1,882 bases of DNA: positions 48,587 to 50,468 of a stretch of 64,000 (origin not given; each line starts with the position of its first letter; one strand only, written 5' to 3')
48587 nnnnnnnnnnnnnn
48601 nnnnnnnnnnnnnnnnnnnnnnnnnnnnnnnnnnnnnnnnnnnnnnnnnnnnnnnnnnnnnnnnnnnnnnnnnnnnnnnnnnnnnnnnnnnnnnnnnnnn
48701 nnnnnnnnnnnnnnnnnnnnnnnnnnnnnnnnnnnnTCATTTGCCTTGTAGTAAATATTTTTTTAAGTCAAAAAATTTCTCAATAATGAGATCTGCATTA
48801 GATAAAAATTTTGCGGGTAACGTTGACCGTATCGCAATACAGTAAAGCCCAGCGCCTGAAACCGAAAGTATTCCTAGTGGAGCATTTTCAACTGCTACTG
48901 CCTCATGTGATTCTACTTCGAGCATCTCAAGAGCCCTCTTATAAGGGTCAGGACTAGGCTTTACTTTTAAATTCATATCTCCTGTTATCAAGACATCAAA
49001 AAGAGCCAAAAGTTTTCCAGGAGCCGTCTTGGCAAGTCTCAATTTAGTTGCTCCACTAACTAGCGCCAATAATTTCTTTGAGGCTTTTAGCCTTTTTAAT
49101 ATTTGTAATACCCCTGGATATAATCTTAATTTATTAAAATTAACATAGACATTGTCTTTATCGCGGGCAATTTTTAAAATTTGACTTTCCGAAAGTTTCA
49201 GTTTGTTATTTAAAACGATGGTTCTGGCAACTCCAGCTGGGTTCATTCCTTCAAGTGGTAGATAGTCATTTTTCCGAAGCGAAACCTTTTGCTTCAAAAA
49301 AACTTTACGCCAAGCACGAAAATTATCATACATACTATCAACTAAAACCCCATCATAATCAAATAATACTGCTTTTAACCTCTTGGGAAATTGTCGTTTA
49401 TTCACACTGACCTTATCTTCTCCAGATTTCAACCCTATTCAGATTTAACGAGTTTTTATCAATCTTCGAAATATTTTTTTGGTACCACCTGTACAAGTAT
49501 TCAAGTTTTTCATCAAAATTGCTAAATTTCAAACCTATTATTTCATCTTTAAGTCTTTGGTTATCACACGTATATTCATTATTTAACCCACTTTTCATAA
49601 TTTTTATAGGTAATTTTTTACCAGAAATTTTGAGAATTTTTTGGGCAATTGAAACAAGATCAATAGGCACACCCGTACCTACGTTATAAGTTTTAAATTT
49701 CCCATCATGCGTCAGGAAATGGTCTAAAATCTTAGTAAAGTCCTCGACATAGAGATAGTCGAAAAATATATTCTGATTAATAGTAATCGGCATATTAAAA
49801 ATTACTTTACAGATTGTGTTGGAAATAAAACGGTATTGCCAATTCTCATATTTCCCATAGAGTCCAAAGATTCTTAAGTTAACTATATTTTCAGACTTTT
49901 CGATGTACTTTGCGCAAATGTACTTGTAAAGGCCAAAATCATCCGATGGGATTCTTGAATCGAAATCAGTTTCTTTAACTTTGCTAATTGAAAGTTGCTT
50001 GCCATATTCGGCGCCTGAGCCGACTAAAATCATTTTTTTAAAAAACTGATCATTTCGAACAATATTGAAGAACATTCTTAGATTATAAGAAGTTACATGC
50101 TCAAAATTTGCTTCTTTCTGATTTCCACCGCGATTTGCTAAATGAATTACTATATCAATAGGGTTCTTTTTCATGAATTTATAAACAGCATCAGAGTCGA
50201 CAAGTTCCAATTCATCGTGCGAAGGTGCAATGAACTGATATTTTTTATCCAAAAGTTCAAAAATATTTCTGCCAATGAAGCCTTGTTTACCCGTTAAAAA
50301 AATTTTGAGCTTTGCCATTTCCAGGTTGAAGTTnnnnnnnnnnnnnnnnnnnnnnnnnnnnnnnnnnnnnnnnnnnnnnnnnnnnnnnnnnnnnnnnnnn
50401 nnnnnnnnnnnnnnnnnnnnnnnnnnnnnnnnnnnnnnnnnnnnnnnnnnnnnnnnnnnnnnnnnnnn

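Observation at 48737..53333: Ldh_2 2-hydroxyacid dehydrogenase, ALS-like TPP enzyme and HAD phosphatase: a candidate non-sugar substituent pathway inside the glycan island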

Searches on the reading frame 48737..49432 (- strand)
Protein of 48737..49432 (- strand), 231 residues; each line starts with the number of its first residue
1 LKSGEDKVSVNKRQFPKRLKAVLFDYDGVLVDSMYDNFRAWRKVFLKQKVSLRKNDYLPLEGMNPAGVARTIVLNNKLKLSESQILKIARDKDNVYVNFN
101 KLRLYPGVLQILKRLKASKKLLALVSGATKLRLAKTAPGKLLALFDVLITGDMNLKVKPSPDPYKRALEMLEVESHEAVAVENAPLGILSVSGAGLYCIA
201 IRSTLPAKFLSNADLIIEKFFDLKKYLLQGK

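Call 3: search_protein_families(library=pfam, proteins=[window:48737-49432:-], max_evalue=0.001)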
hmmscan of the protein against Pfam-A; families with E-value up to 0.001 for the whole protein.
window:48737-49432:- (231 aa): 2 families
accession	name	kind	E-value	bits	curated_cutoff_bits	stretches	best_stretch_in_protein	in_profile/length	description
PF13419.12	HAD_2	-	3.1e-20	73.5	23.8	1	22-201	1-178/178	Haloacid dehalogenase-like hydrolase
PF00702.32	Hydrolase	-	1.1e-17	65.5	26.4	1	20-194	2-190/191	haloacid dehalogenase-like hydrolase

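Call 4: search_protein_families(library=ncbifam, proteins=[window:48737-49432:-], max_evalue=0.001)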
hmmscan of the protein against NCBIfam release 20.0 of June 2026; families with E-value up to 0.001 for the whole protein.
window:48737-49432:- (231 aa): 29 families (the best 25 are shown)
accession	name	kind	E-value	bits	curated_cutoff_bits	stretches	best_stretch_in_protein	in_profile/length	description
NF053653.1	InDiPhoBT2121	equivalog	2.8e-32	112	245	1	19-220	1-208/216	inorganic diphosphatase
TIGR02009.1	PGMB-YQAB-SF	subfamily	5.7e-26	91.9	153.35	1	20-201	2-186/186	beta-phosphoglucomutase family hydrolase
TIGR01990.1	bPGM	equivalog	1.1e-23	84.2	189.4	1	19-201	1-186/187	beta-phosphoglucomutase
NF008610.0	PRK11587.1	equivalog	2.9e-16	59.5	282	1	19-223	3-203/219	sugar phosphatase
TIGR02253.1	CTE7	subfamily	1.9e-13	50.7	169.75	1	19-182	2-174/221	TIGR02253 family HAD-type hydrolase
NF009804.0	PRK13288.1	equivalog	1.2e-12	47.7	218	1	18-206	2-186/215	pyrophosphatase PpaX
NF009695.0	PRK13222.1-2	equivalog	1.3e-12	47.7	225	1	16-227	3-222/226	phosphoglycolate phosphatase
TIGR01509.1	HAD-SF-IA-v3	subfamily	2.7e-12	47.1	29.4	1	94-200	56-153/154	HAD-IA family hydrolase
NF008000.0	PRK10725.1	equivalog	6.9e-12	45.9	215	1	18-202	4-186/188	fructose-1-phosphate/6-phosphogluconate phosphatase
TIGR01454.1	AHBA_synth_RP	hypoth_equivalog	3.9e-11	43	246.65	1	99-202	71-175/205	AHBA synthesis associated protein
NF008087.0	PRK10826.1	equivalog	6.7e-10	38.9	191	1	16-202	4-192/222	hexitol phosphatase HxpB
TIGR01449.2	PGP_bact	equivalog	7.3e-10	38.7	180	1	22-202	1-185/213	phosphoglycolate phosphatase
TIGR01428.1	HAD_type_II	equivalog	1.2e-08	35.2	125.4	1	66-181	52-170/197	haloacid dehalogenase type II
NF046057.1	bifunc_MtlD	equivalog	1.5e-08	33.5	800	1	20-203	8-193/683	bifunctional mannitol-1-phosphate dehydrogenase/phosphatase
NF009697.0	PRK13222.1-4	equivalog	2e-07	30.6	327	1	17-223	5-218/232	phosphoglycolate phosphatase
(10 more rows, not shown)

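Call 47: search_solved_structures(query=window:48737-49432:-, max_evalue=1e-8)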
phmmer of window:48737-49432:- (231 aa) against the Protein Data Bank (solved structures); distinct sequences matched with E-value up to 1e-8: 28.
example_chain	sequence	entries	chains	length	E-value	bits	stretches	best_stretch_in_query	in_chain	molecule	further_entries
3qu2_A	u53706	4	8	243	6.6e-21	78.2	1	15-210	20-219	INORGANIC PYROPHOSPHATASE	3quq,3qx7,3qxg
3r9k_A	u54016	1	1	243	1.7e-20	76.9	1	15-210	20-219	Putative beta-phosphoglucomutase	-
3quc_A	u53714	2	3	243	2.9e-20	76.1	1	15-210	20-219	INORGANIC PYROPHOSPHATASE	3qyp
3qu7_A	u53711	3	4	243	3.3e-20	75.9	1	15-210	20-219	INORGANIC PYROPHOSPHATASE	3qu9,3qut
3qu5_A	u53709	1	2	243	3.3e-20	75.9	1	15-210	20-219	INORGANIC PYROPHOSPHATASE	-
3qub_A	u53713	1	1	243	3.6e-20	75.8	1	15-210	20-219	INORGANIC PYROPHOSPHATASE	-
3qu4_A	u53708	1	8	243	8.8e-20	74.6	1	15-210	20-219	INORGANIC PYROPHOSPHATASE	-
3dv9_A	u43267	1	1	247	2.8e-19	72.9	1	19-203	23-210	beta-phosphoglucomutase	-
6hdf_A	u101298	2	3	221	7.9e-15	58.4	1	19-201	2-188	Beta-phosphoglucomutase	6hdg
6hdi_A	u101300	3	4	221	3.3e-14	56.4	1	19-201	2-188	Beta-phosphoglucomutase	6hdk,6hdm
6hdh_A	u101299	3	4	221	3.3e-14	56.4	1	19-201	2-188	Beta-phosphoglucomutase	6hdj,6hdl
1lvh_A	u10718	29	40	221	3.9e-14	56.1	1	19-201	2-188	beta-phosphoglucomutase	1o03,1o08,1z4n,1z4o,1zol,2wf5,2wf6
6h8y_A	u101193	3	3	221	4e-14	56.1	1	19-201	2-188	Beta-phosphoglucomutase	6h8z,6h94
5olw_A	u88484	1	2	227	4.3e-14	56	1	19-201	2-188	Beta-phosphoglucomutase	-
3fm9_A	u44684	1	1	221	7.4e-14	55.2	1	19-201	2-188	Beta-phosphoglucomutase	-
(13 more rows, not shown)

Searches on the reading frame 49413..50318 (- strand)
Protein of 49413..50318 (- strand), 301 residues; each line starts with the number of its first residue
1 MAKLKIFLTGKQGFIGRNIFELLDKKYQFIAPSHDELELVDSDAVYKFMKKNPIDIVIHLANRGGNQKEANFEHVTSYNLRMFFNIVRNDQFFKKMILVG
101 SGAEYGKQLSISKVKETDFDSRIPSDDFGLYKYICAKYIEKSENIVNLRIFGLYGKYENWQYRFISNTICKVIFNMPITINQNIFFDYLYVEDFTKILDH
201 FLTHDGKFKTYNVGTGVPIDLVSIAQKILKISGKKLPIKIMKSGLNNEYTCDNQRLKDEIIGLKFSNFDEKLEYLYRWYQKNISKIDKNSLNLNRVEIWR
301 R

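Call 3: search_protein_families(library=pfam, proteins=[window:49413-50318:-], max_evalue=0.001)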
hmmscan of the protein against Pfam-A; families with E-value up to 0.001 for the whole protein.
window:49413-50318:- (301 aa): 3 families
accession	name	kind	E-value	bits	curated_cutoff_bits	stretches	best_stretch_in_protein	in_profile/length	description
PF01370.27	Epimerase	-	7e-22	78.4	20.9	1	6-214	1-240/240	NAD dependent epimerase/dehydratase family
PF16363.11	GDP_Man_Dehyd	-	3.1e-07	30.6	27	1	38-231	60-273/332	GDP-mannose 4,6 dehydratase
PF04321.23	RmlD_sub_bind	-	2e-06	27.6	27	1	5-61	2-59/287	RmlD substrate binding domain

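Call 4: search_protein_families(library=ncbifam, proteins=[window:49413-50318:-], max_evalue=0.001)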
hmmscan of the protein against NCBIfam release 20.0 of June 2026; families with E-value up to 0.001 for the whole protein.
window:49413-50318:- (301 aa): 6 families
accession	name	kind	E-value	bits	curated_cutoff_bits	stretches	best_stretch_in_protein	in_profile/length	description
NF047922.1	GDPFucSynFcl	equivalog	2.9e-12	46.7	500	1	4-107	3-111/308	GDP-L-fucose synthase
TIGR02197.1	heptose_epim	equivalog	1.5e-10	40.7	274.6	1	38-242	48-270/316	ADP-glyceromanno-heptose 6-epimerase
TIGR01181.1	dTDP_gluc_dehyt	equivalog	3.4e-09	36.2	365.1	1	96-284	120-316/321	dTDP-glucose 4,6-dehydratase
TIGR01179.1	galE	equivalog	9.1e-07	28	262.3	0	187-282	227-328/332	UDP-glucose 4-epimerase GalE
NF047837.1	UDPAcbARedWbcJ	equivalog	1e-05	24.6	500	1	4-197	1-179/372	UDP-2-acetamido-2,6-beta-L-arabino-hexul-4-ose reductase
NF043036.1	ErythonDh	equivalog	0.00058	19.2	325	0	38-136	60-157/321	D-erythronate dehydrogenase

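Call 46: search_solved_structures(query=window:49413-50318:-, max_evalue=0.00001)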
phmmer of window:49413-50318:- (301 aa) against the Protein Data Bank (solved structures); distinct sequences matched with E-value up to 0.00001: 14.
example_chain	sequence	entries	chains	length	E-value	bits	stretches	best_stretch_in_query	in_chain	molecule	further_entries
9gpi_D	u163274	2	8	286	1.5e-07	34.7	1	6-154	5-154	dTDP-4-dehydrorhamnose reductase, putative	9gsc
2hun_A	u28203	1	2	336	3.8e-07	33.4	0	45-282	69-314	336aa long hypothetical dTDP-glucose 4,6-dehydratase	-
1i3k_A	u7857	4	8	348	1.3e-06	31.6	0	187-284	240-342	UDP-GLUCOSE 4-EPIMERASE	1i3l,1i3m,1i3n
1hzj_A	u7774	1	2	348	1.5e-06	31.4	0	187-284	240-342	UDP-GALACTOSE 4-EPIMERASE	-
1ek5_A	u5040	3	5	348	2.1e-06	30.9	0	187-284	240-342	UDP-GALACTOSE 4-EPIMERASE | UDP-glucose 4-epimerase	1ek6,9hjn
9hi2_A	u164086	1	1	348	2.2e-06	30.8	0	187-284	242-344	UDP-glucose 4-epimerase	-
1e6u_A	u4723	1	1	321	2.4e-06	30.7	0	1-108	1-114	GDP-FUCOSE SYNTHETASE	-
9hi0_B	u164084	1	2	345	2.7e-06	30.6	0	187-284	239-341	UDP-glucose 4-epimerase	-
9hi1_B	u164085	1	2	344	2.9e-06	30.5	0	187-284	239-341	UDP-glucose 4-epimerase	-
1bws_A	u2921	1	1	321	5.2e-06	29.6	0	1-108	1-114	PROTEIN (GDP-4-KETO-6-DEOXY-D-MANNOSE EPIMERASE/REDUCTASE)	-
1bsv_A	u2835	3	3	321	5.3e-06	29.6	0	1-108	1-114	PROTEIN (GDP-FUCOSE SYNTHETASE) | GDP-FUCOSE SYNTHETASE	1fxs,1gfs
1e7q_A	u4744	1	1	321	5.5e-06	29.5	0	1-107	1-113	GDP-FUCOSE SYNTHETASE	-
1e7s_A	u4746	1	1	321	6.3e-06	29.3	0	1-107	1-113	GDP-FUCOSE SYNTHETASE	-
1e7r_A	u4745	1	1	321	6.6e-06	29.3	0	1-107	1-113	GDP-FUCOSE SYNTHETASE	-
